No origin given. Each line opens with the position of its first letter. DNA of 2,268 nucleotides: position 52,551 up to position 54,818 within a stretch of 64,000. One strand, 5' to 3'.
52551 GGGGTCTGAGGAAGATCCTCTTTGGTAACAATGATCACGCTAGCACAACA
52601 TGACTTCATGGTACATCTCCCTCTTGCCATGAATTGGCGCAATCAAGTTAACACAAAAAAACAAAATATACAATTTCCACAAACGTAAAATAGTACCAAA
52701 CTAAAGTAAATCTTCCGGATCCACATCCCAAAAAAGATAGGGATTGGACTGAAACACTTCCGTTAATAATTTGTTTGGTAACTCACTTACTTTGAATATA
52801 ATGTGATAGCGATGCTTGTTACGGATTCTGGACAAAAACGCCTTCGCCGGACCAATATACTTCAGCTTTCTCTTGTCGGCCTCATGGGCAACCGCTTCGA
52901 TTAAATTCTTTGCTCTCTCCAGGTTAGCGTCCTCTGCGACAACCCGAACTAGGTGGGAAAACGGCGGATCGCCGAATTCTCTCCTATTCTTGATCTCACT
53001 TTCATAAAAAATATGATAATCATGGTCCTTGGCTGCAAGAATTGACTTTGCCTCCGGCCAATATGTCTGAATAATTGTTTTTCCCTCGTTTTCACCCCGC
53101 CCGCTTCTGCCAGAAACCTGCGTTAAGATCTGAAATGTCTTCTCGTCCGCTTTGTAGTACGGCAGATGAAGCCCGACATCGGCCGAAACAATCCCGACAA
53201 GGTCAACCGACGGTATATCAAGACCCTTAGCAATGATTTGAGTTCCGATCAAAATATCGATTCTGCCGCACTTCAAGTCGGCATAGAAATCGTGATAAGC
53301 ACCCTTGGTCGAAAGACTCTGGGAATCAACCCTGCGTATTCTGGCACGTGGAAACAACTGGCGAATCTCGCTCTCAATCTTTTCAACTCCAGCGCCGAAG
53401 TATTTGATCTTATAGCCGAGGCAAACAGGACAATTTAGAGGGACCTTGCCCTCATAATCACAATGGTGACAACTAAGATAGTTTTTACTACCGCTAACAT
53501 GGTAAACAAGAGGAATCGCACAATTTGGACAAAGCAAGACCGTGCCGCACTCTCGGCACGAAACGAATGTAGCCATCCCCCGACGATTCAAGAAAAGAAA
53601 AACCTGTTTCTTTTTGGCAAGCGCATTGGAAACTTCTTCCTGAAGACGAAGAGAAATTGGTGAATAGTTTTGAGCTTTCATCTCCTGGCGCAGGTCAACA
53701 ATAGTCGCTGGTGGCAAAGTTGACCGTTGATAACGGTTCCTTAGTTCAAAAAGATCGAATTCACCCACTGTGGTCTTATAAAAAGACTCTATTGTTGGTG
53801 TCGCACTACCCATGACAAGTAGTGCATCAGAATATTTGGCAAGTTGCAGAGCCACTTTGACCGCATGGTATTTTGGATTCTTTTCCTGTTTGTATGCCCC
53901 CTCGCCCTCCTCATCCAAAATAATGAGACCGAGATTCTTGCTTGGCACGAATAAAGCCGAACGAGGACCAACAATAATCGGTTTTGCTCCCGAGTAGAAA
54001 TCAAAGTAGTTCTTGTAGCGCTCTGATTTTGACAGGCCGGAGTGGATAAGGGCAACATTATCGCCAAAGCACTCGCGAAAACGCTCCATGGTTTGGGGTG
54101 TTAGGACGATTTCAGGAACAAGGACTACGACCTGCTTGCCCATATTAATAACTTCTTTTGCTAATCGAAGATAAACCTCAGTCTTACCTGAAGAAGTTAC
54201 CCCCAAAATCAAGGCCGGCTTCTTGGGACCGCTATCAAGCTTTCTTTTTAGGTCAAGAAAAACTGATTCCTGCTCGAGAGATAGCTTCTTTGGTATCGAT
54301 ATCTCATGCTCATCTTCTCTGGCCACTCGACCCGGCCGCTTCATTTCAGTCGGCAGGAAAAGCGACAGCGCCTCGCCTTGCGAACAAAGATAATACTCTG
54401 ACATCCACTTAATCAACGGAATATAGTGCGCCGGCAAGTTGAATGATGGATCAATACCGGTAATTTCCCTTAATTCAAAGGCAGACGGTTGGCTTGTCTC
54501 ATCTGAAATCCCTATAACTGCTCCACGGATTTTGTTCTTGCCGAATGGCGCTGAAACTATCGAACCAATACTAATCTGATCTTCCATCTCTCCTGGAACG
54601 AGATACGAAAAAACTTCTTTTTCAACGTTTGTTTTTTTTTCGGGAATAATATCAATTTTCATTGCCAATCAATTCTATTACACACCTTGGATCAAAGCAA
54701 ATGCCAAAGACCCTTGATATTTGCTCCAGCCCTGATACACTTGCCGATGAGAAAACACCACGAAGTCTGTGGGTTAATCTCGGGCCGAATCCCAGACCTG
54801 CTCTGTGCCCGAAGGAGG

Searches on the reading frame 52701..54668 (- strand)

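Call 69: search_protein_families(library=pfam, proteins=[window:52701-54668:-], max_evalue=0.001)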
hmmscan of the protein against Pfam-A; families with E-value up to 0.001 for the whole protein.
window:52701-54668:- (655 aa): 6 families
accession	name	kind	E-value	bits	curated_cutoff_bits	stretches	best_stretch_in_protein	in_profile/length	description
PF17764.6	PriA_3primeBD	-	1.3e-19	70.3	22.7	1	18-106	10-96/96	3'DNA-binding domain (3'BD)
PF00270.35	DEAD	-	1e-13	51.8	26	1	150-294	15-162/167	DEAD/DEAH box helicase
PF18074.6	PriA_C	-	4e-12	47.2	26.9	1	569-651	1-95/95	Primosomal protein N C-terminal domain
PF00271.37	Helicase_C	-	8.1e-12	45.8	23.5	1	442-524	40-108/110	Helicase conserved C-terminal domain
PF04851.21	ResIII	-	1.7e-11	44.7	22.5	1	129-292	4-163/164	Type III restriction enzyme, res subunit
PF18319.7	Zn_ribbon_PriA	-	3.6e-07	30.5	26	1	380-406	1-25/27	PriA DNA helicase Cys-rich region (CRR) domain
